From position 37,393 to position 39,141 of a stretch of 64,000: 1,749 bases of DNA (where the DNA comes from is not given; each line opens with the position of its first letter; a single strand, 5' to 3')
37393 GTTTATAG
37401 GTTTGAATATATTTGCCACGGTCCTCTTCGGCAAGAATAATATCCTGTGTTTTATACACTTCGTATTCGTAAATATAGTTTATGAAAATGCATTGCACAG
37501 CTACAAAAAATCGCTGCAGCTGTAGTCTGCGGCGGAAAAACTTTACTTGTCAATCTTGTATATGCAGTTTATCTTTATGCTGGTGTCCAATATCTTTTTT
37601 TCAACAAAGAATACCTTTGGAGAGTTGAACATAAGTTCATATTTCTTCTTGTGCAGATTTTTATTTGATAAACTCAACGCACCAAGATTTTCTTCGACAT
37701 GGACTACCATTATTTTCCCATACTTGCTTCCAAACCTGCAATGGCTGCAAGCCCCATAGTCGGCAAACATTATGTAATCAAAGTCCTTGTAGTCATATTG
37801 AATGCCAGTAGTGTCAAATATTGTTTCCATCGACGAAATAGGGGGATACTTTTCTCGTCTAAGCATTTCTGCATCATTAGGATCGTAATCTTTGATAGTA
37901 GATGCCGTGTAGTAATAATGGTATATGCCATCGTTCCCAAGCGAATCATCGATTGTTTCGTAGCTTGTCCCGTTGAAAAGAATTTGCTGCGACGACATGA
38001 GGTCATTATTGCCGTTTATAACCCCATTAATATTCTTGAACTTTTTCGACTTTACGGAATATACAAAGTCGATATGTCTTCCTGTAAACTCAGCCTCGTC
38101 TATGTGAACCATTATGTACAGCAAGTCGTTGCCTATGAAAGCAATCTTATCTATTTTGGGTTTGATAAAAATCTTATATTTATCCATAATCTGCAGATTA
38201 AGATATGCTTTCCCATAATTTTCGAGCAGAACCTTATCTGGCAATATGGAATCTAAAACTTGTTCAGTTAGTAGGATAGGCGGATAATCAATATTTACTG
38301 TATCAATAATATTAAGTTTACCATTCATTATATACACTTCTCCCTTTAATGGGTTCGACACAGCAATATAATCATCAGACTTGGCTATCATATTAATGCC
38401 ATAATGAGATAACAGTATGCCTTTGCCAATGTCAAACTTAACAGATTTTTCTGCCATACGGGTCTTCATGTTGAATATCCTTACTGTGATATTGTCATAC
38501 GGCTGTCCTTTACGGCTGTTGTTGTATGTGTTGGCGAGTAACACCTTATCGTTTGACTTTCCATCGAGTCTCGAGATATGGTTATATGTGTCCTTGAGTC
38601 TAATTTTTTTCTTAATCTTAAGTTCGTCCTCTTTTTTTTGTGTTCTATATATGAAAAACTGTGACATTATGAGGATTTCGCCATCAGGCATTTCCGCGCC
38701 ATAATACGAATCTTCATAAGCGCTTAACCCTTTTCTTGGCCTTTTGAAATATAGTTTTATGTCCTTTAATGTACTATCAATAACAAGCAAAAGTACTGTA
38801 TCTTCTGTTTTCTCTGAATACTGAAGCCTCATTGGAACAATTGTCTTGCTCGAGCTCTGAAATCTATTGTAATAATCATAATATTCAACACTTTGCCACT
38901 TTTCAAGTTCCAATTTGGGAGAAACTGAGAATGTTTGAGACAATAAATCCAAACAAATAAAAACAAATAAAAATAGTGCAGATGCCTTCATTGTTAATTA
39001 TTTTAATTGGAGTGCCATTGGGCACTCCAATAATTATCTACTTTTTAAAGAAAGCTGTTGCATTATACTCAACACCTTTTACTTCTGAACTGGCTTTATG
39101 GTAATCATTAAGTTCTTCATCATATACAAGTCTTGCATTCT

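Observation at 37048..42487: AT-rich accessory island built from two tandem ~2.55 kb cassettes of unknown function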

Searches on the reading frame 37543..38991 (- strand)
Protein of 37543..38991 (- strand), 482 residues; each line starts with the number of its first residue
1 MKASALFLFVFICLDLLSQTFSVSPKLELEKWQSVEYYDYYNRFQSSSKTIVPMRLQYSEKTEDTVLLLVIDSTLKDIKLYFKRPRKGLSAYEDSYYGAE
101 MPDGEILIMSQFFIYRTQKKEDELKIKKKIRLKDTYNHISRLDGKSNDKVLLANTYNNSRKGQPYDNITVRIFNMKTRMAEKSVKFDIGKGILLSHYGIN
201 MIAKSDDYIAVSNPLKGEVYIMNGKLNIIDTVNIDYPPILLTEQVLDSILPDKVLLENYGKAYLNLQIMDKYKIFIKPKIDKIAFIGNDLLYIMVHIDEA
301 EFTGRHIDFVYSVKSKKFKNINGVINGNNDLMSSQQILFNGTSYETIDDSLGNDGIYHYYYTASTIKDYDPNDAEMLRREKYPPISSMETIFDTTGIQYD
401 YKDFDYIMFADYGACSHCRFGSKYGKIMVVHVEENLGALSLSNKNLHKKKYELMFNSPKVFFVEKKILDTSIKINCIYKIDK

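Call 4: search_protein_families(library=pfam, proteins=[window:37543-38991:-], max_evalue=1)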
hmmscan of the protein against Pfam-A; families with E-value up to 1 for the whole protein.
window:37543-38991:- (482 aa): 0 families

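Call 5: search_protein_families(library=ncbifam, proteins=[window:37543-38991:-], max_evalue=1)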
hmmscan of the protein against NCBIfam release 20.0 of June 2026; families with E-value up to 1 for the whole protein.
window:37543-38991:- (482 aa): 0 families

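Call 16: find_homologous_proteins(query=window:37543-38991:-, max_evalue=0.001)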
Query window:37543-38991:- (482 aa): 6 proteins with E <= 0.001 among 7648 candidates.
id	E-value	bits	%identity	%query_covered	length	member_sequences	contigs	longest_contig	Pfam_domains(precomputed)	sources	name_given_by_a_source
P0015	0.0e+0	1069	100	100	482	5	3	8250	-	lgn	-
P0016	1.3e-263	893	83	100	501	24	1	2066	-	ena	-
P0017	1.8e-225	767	71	100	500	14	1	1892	-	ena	-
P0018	2.8e-221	753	70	100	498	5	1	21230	-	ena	-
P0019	3.3e-220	750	71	100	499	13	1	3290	-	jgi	-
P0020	3.5e-44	170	36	58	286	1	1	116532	-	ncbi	-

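Call 18: find_encoding_contigs(protein=P0015, flank=10000, max_places=4)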
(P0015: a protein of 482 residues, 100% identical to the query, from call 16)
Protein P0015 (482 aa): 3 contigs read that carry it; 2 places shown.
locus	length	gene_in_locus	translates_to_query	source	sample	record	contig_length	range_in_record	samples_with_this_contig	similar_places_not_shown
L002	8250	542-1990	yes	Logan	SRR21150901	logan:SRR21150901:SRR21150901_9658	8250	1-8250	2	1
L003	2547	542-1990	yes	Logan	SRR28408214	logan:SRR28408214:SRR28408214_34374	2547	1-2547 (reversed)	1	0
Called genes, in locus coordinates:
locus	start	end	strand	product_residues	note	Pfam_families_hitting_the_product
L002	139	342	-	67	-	-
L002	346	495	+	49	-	-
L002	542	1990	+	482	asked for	-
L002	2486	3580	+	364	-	PF00483:NTP_transferase, PF12804:NTP_transf_3 (weak), PF22640:ManC_GMP_beta-helix (faint)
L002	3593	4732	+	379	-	PF13439:Glyco_transf_4, PF00534:Glycos_transf_1, PF13692:Glyco_trans_1_4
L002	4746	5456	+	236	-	PF03932:CutC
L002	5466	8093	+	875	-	PF01841:Transglut_core, PF02369:Big_1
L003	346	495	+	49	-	-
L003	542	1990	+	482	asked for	-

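Call 19: find_encoding_contigs(protein=P0018, flank=10000, max_places=3)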
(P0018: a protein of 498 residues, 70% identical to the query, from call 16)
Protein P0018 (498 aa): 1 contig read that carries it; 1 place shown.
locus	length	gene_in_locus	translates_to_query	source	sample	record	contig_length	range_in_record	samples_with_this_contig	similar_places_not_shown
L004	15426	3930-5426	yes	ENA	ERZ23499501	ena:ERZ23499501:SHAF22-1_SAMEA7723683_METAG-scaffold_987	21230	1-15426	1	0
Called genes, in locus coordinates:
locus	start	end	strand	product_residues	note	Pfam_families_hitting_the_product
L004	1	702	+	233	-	?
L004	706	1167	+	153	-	PF13185:GAF_2, PF01590:GAF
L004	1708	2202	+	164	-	-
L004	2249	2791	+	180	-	-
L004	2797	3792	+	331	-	-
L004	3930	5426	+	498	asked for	-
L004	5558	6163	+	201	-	-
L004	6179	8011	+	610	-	PF04055:Radical_SAM (faint), PF08497:Radical_SAM_N, PF11842:DUF3362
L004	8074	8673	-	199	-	-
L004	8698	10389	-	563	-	PF00089:Trypsin, PF13365:Trypsin_2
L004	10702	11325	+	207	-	PF00440:TetR_N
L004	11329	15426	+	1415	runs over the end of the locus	PF00480:ROK (faint), PF01869:BcrAD_BadFG, PF09989:DUF2229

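Call 20: find_encoding_contigs(protein=P0020, flank=10000, max_places=3)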
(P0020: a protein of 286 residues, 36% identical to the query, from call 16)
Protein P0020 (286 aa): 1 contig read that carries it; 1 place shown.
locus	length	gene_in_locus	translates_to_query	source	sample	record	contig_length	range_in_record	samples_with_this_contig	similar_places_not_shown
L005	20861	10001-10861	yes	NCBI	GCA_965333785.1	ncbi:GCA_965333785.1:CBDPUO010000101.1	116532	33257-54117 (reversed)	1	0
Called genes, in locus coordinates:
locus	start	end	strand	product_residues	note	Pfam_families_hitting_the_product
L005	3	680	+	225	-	-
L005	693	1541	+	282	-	-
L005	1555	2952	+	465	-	PF00656:Peptidase_C14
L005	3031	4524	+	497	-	PF00656:Peptidase_C14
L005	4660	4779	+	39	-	-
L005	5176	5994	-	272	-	PF01925:TauE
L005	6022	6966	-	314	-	PF00389:2-Hacid_dh, PF02826:2-Hacid_dh_C, PF03446:NAD_binding_2 (weak), PF07991:KARI_N (weak)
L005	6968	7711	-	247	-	PF02146:SIR2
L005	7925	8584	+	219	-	PF04326:SLFN_AlbA_2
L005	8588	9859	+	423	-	PF16217:M64_N, PF09471:Peptidase_M64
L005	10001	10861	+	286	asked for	-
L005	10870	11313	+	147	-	PF00293:NUDIX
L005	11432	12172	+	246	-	-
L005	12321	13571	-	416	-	PF13173:AAA_14, PF13635:DUF4143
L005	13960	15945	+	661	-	PF02518:HATPase_c, PF00204:DNA_gyraseB, PF01751:Toprim, PF00986:DNA_gyraseB_C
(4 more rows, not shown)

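Call 38: predict_structure(alignment_id=A2)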
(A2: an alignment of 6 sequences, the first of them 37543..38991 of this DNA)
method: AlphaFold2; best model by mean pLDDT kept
length: 482 residues; sequences in the alignment: 6
mean_pLDDT: 41.9   pTM: 0.42
mean pLDDT of the five models: 41.9, 40.0, 39.7, 35.4, 31.8
residues with pLDDT >= 90: 0; 70-90: 60; 50-70: 72; < 50: 350
segments of 3 or more residues with pLDDT < 50: 1-3, 11-96, 157-164, 191-199, 237-278, 285-482
pLDDT, mean of each block of 10 residues (from residue 1): 50 38 27 27 30 33 35 32 29 41 65 64 60 71 74 59 58 86 73 44 67 68 75 53 37 36 45 46 48 43 33 32 26 27 24 25 27 27 28 30 30 28 28 29 27 24 30 28 24
secondary structure, 60 per line:
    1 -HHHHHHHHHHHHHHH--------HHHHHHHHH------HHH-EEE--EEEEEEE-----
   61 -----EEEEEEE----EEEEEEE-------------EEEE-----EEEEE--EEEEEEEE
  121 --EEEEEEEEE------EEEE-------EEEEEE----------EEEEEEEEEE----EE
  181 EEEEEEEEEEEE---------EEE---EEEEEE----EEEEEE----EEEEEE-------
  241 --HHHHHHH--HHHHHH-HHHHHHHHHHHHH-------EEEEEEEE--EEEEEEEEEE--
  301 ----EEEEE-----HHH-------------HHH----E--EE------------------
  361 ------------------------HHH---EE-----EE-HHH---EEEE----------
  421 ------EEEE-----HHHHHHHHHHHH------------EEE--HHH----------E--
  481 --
elements in order: H2-16 H25-33 E44-46 E49-55 E66-72 E77-83 E97-100 E106-110 E113-120 E123-131 E138-141 E149-154 E165-174 E179-192 E202-204 E208-213 E218-223 E228-233 H243-249 H252-257 H259-271 E279-286 E289-298 E305-309 E407-410 E427-430 H436-447 E460-462
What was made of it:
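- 37543..38991 (-): w482: a 482-aa secreted protein of an orphan family. The predicted signal peptidase I site exposes Gln19. The CSHC motif is at 37749-37738. The AF2 model is poor (call 38).
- Tried and rejected: The model is unusable (call 38).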

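Call 49: search_protein_families(library=pfam, proteins=[L004:1708-2202:+, L004:2249-2791:+, L004:2797-3792:+, L004:5558-6163:+], max_evalue=5)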
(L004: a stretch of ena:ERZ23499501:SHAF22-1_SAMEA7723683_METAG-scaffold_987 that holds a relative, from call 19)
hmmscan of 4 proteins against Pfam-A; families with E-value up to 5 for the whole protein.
L004:1708-2202:+ (164 aa): 0 families

L004:2249-2791:+ (180 aa): 0 families

L004:2797-3792:+ (331 aa): 1 family
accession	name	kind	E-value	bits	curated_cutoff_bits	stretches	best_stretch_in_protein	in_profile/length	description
PF25274.1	MJ0548_C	-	0.15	12.8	27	1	278-307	26-55/97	Connectase MJ0548-like, C-terminal domain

L004:5558-6163:+ (201 aa): 4 families
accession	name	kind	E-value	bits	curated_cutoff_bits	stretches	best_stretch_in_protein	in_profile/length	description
PF10677.15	DUF2490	-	0.0038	17.4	29.8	1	62-113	33-81/186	Protein of unknown function (DUF2490)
PF01389.23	OmpA_membrane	-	0.013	15.7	21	1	52-137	34-104/180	OmpA-like transmembrane domain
PF12094.14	DUF3570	-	0.09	12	25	1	116-167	326-377/427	Protein of unknown function (DUF3570)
PF03895.21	YadA_anchor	-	3.5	8.2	22.7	0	48-89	8-45/60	YadA-like membrane anchor domain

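Call 61: search_protein_representatives(alignment_id=A2)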
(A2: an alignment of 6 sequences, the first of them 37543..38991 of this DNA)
Query: 6 sequences, 498 profile positions. Proteins with E-value up to 0.001 (for the whole library): 38; up to 1e-10: 23; up to 1e-30: 9. The best 38 are listed.
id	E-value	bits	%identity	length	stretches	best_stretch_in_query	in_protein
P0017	2.0e-296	999.7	-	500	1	1-498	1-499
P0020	7.3e-128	443.7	-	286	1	218-498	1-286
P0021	2.0e-112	392.8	-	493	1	19-498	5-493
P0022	1.4e-93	330.6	-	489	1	17-496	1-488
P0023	3.8e-83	296.2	-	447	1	54-496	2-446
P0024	1.4e-74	267.9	-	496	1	18-497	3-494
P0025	1.7e-63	231.4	-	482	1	21-496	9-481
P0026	1.9e-55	204.8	-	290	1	18-299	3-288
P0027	3.7e-36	141.2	-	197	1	292-451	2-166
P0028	2.4e-27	112.1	-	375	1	14-376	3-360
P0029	4.6e-26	107.9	-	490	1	122-494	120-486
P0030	3.8e-21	91.6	-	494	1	151-490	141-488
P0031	4.7e-19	84.8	-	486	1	123-484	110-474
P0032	5.9e-17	77.8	-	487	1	113-458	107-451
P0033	1.5e-16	76.5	-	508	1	23-488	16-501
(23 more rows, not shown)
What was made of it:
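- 37543..38991 (-): 6 close homologues (call 16) and 38 representatives among 1.84 billion proteins (call 61).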

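Call 63: search_protein_families(library=pfam, alignment_id=A8, max_evalue=0.1)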
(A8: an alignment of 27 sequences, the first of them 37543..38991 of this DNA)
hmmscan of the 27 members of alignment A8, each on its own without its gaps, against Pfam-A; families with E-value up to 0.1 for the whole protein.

A. member 1, window:37543-38991:- (482 aa): 0 families

B. families by the number of members that match (of 27 scanned): 13 families
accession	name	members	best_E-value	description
PF14471.11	DUF4428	2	0.0041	Domain of unknown function (DUF4428)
PF24998.1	DUF7778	2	0.037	Domain of unknown function (DUF7778)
PF14418.11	OHA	1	0.0012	OST-HTH Associated domain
PF08989.15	DUF1896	1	0.0016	Domain of unknown function (DUF1896)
PF09826.15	Beta_propel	1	0.0094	Beta propeller domain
PF12132.13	DUF3587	1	0.017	Protein of unknown function (DUF3587)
PF17857.7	AAA_lid_1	1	0.019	AAA+ lid domain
PF24666.1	zf-C2H2_fungi_2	1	0.027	Fungal C2H2 zinc finger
PF23063.1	CUB_M02D8_5_4th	1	0.035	M02D8_5-like, fourth CUB domain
PF14580.12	LRR_9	1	0.064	Leucine-rich repeat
PF15335.11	CAAP1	1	0.07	Caspase activity and apoptosis inhibitor 1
PF21820.2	DUF6886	1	0.082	Family of unknown function (DUF6886)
PF13451.12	zf_Tbcl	1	0.096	Probable treble clef domain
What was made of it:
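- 37543..38991 (-): No Pfam hit (calls 4, 63).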

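Call 95: search_protein_families(library=padloc, proteins=[window:37543-38991:-], max_evalue=0.1)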
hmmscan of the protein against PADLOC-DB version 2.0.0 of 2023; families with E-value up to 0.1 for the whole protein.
window:37543-38991:- (482 aa): 0 families
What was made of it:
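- No PADLOC hit (call 95).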

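Call 108: search_solved_structures(query=A8, max_evalue=10, show_alignments=2)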
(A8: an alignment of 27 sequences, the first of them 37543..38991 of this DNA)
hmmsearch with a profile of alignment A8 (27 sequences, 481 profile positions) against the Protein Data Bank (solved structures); distinct sequences matched with E-value up to 10: 2.
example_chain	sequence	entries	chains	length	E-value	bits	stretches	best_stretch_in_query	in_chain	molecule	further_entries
6cmk_B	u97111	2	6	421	2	10.7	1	204-240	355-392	AztD protein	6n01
2el4_A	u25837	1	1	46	2.4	10.4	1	416-438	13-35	Zinc finger protein 268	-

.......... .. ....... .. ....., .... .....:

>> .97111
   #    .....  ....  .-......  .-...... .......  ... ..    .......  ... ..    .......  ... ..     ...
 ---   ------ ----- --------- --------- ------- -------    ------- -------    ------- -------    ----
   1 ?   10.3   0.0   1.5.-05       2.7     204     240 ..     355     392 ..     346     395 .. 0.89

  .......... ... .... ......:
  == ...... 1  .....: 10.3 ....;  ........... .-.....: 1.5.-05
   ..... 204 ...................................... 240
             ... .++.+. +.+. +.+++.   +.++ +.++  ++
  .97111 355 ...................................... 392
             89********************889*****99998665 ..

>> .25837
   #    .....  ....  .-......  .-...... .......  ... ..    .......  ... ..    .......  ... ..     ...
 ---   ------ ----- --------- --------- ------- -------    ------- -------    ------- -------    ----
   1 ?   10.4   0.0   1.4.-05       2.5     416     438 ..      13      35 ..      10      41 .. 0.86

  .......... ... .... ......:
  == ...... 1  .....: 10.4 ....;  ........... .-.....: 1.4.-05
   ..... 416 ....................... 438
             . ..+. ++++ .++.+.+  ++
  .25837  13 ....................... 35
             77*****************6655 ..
